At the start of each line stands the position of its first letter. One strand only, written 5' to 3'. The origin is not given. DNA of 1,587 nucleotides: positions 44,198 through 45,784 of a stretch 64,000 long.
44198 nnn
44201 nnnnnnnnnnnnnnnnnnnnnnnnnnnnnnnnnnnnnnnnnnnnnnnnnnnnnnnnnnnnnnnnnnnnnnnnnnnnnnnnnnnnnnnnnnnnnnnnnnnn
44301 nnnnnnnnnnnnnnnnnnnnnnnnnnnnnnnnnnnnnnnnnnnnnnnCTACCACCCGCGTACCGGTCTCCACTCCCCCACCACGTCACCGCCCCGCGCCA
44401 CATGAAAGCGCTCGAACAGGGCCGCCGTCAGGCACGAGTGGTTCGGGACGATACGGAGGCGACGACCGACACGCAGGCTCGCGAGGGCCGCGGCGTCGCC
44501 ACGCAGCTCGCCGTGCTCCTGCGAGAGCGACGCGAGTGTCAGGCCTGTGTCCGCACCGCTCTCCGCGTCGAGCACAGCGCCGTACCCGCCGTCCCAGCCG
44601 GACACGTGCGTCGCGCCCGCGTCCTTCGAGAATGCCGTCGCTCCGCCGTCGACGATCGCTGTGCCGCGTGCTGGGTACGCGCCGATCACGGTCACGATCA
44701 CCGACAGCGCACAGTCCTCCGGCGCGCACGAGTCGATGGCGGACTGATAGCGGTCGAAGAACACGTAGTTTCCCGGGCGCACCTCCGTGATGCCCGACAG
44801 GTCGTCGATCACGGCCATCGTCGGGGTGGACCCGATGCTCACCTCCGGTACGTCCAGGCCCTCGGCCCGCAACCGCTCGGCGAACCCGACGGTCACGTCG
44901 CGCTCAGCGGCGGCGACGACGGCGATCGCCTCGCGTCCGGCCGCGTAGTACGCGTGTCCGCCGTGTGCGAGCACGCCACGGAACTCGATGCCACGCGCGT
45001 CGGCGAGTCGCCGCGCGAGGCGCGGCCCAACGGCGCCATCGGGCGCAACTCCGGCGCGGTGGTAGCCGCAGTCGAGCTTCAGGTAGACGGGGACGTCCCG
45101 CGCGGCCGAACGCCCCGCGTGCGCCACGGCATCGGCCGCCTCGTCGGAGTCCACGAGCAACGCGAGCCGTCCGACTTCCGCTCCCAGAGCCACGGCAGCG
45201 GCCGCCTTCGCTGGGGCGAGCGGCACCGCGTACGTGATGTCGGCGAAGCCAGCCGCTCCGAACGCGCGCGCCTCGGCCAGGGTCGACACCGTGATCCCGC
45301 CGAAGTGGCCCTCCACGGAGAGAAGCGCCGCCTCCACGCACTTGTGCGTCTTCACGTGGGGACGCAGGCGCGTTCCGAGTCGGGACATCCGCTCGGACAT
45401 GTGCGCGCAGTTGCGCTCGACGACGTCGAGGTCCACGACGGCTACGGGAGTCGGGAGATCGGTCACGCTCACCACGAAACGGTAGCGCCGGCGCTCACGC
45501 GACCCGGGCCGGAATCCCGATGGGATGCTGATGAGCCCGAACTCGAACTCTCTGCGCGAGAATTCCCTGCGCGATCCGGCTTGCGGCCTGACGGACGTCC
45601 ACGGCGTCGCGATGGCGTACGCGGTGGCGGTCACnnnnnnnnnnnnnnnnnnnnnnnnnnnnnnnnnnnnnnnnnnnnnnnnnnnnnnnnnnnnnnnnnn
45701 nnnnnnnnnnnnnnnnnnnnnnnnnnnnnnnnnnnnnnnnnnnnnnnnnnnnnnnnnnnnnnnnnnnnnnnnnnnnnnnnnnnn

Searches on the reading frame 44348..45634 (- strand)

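Call 10: search_protein_families(library=pfam, proteins=[window:44348-45634:-], max_evalue=0.001)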
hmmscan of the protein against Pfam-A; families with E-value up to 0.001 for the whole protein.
window:44348-45634:- (428 aa): 2 families
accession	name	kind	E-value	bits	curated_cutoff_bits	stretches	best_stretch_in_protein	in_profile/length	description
PF01168.26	Ala_racemase_N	-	1.6e-27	97.1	24.1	1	67-294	1-218/220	Alanine racemase, N-terminal domain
PF14031.13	D-ser_dehydrat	-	8.5e-21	74.8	22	1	309-412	1-96/97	Putative serine dehydratase domain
